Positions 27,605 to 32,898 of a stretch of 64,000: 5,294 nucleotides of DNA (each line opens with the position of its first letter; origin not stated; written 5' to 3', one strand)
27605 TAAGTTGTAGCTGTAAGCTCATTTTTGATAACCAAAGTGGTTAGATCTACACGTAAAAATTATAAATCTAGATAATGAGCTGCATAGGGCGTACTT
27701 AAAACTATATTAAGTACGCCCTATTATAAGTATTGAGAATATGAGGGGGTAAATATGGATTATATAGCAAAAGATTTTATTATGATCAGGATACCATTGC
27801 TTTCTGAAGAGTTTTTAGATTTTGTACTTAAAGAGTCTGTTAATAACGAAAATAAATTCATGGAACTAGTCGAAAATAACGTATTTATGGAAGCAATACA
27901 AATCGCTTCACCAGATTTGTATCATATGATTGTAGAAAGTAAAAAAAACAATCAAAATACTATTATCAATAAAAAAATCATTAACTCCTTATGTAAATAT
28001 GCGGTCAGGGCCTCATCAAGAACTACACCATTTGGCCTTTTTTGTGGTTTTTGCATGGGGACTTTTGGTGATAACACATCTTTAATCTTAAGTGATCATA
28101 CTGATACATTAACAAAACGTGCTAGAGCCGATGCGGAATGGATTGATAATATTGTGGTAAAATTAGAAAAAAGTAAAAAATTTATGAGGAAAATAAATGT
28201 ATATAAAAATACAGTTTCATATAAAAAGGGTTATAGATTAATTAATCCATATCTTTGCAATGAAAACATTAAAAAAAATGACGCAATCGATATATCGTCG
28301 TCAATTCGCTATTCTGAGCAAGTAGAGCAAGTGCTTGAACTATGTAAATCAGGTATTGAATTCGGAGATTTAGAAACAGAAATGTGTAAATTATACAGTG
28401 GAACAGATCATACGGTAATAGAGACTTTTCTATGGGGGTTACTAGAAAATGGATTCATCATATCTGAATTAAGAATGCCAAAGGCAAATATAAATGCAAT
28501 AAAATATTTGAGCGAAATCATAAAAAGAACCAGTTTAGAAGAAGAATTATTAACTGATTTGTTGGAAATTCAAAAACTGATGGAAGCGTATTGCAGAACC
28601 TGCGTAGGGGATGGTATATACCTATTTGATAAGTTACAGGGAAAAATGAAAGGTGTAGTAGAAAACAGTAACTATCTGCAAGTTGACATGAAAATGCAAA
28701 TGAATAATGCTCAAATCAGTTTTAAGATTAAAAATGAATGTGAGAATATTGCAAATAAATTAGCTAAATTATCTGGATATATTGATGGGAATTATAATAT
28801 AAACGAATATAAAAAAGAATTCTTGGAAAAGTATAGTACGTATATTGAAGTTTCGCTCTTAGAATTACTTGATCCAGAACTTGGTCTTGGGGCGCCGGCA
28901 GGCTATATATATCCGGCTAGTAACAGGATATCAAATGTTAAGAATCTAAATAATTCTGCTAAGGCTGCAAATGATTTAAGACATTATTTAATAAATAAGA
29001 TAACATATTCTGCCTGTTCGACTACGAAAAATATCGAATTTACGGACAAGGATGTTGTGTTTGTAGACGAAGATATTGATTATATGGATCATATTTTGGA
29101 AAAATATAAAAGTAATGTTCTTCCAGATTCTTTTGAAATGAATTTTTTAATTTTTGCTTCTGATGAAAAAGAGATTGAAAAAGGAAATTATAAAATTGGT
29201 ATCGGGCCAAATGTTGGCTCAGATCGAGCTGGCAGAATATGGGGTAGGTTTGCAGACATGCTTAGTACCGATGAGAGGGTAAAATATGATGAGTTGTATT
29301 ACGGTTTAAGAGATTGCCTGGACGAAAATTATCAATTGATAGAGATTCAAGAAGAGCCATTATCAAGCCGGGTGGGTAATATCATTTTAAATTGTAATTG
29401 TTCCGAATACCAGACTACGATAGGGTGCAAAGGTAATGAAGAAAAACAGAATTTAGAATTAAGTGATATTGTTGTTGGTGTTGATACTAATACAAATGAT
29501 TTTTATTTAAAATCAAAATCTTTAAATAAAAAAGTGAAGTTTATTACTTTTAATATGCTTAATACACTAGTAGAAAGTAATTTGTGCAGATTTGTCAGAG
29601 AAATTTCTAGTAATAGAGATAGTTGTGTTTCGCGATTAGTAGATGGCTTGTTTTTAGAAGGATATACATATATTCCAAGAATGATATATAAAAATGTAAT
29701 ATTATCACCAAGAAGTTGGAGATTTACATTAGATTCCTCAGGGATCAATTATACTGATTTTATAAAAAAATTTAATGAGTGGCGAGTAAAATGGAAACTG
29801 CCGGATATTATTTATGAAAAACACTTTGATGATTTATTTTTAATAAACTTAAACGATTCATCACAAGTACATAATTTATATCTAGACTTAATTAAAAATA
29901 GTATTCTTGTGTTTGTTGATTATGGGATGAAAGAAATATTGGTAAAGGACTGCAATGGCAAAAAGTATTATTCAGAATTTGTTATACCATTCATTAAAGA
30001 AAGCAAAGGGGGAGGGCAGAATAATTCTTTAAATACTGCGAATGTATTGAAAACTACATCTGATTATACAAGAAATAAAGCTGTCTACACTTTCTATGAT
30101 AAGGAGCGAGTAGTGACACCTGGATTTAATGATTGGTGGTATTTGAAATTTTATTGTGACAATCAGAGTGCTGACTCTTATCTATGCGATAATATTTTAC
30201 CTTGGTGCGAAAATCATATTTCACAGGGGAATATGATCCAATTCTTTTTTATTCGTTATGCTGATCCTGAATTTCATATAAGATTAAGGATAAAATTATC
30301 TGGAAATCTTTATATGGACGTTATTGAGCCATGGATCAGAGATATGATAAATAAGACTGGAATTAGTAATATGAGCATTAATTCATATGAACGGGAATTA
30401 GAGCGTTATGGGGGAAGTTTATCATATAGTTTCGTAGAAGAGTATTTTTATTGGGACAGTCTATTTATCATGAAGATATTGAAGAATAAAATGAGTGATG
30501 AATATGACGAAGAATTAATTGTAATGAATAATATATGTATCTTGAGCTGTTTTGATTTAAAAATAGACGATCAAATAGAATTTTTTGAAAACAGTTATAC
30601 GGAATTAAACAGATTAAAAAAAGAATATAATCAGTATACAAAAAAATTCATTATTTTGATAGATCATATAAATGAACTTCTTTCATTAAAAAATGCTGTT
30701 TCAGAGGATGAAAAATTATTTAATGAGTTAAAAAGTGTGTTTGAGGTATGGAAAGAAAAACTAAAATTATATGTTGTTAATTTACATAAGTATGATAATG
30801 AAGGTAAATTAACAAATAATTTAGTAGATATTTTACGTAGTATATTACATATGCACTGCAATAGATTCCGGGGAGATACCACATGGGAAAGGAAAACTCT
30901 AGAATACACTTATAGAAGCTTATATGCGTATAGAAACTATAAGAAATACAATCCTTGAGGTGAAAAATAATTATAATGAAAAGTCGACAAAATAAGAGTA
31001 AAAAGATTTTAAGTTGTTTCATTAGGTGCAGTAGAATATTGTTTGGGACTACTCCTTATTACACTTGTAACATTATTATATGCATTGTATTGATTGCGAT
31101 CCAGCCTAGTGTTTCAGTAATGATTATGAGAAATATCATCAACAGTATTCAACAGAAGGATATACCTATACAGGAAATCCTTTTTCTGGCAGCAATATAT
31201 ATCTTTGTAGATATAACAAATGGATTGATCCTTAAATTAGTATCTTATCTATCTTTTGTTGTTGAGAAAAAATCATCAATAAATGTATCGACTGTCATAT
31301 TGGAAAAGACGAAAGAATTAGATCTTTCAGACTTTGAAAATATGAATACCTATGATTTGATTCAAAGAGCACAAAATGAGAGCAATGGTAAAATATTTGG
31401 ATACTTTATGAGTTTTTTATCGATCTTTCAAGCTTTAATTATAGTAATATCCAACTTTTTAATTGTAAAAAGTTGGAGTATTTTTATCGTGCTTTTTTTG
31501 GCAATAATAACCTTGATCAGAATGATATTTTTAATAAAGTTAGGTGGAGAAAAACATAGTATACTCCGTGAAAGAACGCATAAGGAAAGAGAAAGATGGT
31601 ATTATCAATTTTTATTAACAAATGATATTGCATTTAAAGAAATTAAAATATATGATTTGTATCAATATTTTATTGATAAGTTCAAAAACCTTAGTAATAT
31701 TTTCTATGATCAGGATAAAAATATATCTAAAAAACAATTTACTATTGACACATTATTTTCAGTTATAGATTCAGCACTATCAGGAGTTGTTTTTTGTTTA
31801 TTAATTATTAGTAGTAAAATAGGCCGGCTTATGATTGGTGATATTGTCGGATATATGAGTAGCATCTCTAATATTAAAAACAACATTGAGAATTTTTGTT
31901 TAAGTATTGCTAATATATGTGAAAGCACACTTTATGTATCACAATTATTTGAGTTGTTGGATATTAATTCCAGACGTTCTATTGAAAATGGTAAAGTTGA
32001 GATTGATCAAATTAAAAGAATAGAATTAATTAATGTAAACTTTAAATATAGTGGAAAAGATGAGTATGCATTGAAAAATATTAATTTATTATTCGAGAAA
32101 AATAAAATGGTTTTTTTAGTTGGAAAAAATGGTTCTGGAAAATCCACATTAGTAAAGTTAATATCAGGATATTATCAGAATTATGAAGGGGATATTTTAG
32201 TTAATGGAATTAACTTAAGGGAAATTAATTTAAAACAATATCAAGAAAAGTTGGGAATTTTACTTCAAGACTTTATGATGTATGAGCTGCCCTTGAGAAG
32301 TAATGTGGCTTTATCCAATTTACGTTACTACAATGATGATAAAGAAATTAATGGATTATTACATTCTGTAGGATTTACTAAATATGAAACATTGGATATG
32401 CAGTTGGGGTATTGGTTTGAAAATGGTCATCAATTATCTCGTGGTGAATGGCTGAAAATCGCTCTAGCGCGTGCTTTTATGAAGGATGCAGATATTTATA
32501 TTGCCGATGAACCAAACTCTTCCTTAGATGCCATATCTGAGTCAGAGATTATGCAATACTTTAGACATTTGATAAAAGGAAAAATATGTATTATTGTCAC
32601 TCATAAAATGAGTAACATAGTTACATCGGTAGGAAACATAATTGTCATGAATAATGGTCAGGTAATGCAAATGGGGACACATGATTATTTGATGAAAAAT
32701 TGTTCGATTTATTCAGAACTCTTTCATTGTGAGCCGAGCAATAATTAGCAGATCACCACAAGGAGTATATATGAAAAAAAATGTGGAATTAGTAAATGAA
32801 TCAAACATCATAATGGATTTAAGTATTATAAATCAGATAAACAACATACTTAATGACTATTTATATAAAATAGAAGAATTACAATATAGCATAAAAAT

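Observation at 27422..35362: Class I lanthipeptide cluster with a SunS-like glycosyltransferase: a possible glycosylated lanthipeptide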

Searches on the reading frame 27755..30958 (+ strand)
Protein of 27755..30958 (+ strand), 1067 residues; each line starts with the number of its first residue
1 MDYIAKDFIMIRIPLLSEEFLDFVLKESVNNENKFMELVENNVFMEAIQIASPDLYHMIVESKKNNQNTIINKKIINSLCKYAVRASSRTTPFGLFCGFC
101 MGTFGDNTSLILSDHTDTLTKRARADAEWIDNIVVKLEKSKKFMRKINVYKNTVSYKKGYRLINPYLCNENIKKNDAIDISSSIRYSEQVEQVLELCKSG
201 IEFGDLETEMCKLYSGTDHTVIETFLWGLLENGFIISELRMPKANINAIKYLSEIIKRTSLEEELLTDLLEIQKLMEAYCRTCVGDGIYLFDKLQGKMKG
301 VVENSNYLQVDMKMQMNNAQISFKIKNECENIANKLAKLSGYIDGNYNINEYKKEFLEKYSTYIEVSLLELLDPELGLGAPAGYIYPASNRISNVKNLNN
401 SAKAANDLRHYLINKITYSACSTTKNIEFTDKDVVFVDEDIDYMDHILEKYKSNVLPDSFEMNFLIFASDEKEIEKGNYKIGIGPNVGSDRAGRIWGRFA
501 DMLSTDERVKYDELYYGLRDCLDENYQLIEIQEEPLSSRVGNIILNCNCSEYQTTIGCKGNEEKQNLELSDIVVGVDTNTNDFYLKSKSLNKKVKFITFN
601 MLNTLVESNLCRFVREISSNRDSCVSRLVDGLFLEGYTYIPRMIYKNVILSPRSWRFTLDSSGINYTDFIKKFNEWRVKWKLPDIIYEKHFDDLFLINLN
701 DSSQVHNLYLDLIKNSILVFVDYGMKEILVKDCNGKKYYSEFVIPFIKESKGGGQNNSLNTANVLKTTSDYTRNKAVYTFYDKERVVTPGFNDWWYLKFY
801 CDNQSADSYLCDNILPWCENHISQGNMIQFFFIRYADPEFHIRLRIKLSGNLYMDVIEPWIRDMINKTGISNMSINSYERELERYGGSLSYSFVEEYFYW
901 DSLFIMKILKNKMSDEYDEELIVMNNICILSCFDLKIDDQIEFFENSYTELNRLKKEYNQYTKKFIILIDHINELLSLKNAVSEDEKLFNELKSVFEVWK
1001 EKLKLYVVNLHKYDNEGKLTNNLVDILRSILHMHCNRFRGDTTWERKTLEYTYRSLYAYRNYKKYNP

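Call 3: search_protein_families(library=pfam, proteins=[window:27755-30958:+], max_evalue=0.01)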
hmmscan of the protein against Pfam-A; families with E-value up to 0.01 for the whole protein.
window:27755-30958:+ (1067 aa): 2 families
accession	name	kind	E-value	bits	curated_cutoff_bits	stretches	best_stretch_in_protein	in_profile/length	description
PF04738.18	Lant_dehydr_N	-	2.2e-125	419.8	28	1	41-706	2-647/649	Lantibiotic dehydratase, N terminus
PF14028.11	Lant_dehydr_C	-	2.4e-42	146.3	24.4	1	794-1049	1-247/255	Lantibiotic biosynthesis dehydratase C-term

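Call 4: search_protein_families(library=ncbifam, proteins=[window:27755-30958:+], max_evalue=0.01)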
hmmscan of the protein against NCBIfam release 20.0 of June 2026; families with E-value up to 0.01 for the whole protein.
window:27755-30958:+ (1067 aa): 1 family
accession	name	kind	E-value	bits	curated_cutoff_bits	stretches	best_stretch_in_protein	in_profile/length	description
TIGR03891.1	thiopep_ocin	subfamily_domain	5.1e-54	183.9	48.45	1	794-1054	1-261/263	thiopeptide-type bacteriocin biosynthesis protein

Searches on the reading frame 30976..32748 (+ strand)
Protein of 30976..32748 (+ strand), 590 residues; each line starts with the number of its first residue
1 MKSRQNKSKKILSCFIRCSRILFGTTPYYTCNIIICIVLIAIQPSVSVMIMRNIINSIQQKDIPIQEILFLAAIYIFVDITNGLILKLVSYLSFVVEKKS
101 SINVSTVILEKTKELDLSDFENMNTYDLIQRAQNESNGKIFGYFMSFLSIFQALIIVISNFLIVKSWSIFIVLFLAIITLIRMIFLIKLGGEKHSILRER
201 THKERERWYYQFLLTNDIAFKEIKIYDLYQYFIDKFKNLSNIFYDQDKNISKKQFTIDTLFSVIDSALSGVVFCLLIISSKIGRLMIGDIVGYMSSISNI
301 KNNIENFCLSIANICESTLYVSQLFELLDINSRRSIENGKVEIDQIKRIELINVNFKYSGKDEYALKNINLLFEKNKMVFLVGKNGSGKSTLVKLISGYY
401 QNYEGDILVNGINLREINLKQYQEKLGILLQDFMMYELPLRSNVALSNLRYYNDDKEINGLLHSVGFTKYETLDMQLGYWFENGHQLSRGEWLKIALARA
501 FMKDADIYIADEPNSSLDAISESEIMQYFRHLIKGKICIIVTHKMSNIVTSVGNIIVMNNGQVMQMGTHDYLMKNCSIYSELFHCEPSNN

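Call 3: search_protein_families(library=pfam, proteins=[window:30976-32748:+], max_evalue=0.01)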
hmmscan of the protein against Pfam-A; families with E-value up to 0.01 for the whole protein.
window:30976-32748:+ (590 aa): 8 families
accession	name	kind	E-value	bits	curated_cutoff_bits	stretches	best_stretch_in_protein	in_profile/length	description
PF00005.33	ABC_tran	-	4.6e-27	95.7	25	1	366-514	1-136/137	ABC transporter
PF02463.25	SMC_N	-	3.2e-08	33.7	40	1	456-549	121-203/220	RecF/RecN/SMC N terminal domain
PF00664.28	ABC_membrane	-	0.00017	21.8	28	1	33-297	4-267/274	ABC transporter transmembrane region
PF20720.3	nSTAND3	-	0.00054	20.1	27.2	1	370-418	11-58/155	Novel STAND NTPase 3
PF13555.12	AAA_29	-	0.0017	18.5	27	1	373-393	19-39/61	P-loop containing region of AAA domain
PF03193.22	RsgA_GTPase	-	0.0021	18.4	30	1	347-399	77-129/174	RsgA GTPase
PF06414.18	Zeta_toxin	-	0.0022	17.9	22.3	1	373-416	13-56/199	Zeta toxin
PF03215.21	Rad17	-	0.0051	17.2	23.8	0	366-427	35-94/186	Rad17 P-loop domain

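Call 4: search_protein_families(library=ncbifam, proteins=[window:30976-32748:+], max_evalue=0.01)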
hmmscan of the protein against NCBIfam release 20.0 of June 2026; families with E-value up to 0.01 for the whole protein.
window:30976-32748:+ (590 aa): 185 families (the best 25 are shown)
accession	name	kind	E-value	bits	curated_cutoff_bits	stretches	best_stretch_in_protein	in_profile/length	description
TIGR02203.1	MsbA_lipidA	equivalog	1.6e-66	225.1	602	1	31-584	14-567/572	lipid A export permease/ATP-binding protein MsbA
NF008381.0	PRK11176.1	equivalog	5e-52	177.1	867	1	22-584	16-577/582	lipid A ABC transporter ATP-binding protein/permease MsbA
NF045513.1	HepA_fam_ABC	equivalog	2.6e-50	171.5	725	1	58-574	83-597/610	heterocyst formation ABC transporter subunit HepA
NF008364.0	PRK11160.1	equivalog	8.7e-50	169.9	630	1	147-583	144-572/575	heme ABC transporter ATP-binding protein/permease CydC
TIGR03375.1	type_I_sec_LssB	subfamily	8.9e-48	163.1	693.1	1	166-575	286-691/696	type I secretion system permease/ATPase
TIGR03796.1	NHLM_micro_ABC1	equivalog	2.4e-47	161.6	853.3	1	34-583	159-709/710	NHLP family bacteriocin export ABC transporter peptidase/permease/ATPase subunit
NF052233.1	CphA_assoc_ABC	equivalog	3.2e-45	154.8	880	1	79-586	240-743/766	cyanophycin metabolism-associated ABC transporter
TIGR02857.1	CydD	equivalog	5.7e-44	151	435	1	321-556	294-527/529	thiol reductant ABC exporter subunit CydD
NF008379.0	PRK11174.1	equivalog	9.6e-44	150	684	1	323-584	323-582/588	heme ABC transporter permease/ATP-binding protein CydD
NF010178.0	PRK13657.1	equivalog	4.5e-43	147.6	733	1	15-584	7-568/588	glucan ABC transporter ATP-binding protein/ permease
TIGR02204.1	MsbA_rel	hypoth_equivalog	1.1e-42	146.5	780.4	1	92-582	81-571/576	ABC transporter, permease/ATP-binding protein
TIGR01846.1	type_I_sec_HlyB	subfamily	5.9e-41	140.5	725.55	1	32-584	143-690/694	type I secretion system permease/ATPase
NF045998.1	cleave_ABC_plasm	equivalog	2.7e-39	135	500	1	21-548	147-664/673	Mbov_0121 family peptidase domain-containing ABC transporter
TIGR03797.1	NHLM_micro_ABC2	equivalog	1.6e-38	132.6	709.4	1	35-583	147-682/686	NHLP bacteriocin export ABC transporter permease/ATPase subunit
NF008055.0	PRK10789.1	equivalog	1.5e-37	129.4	845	1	33-584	21-569/590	SmdA family multidrug ABC transporter permease/ATP-binding protein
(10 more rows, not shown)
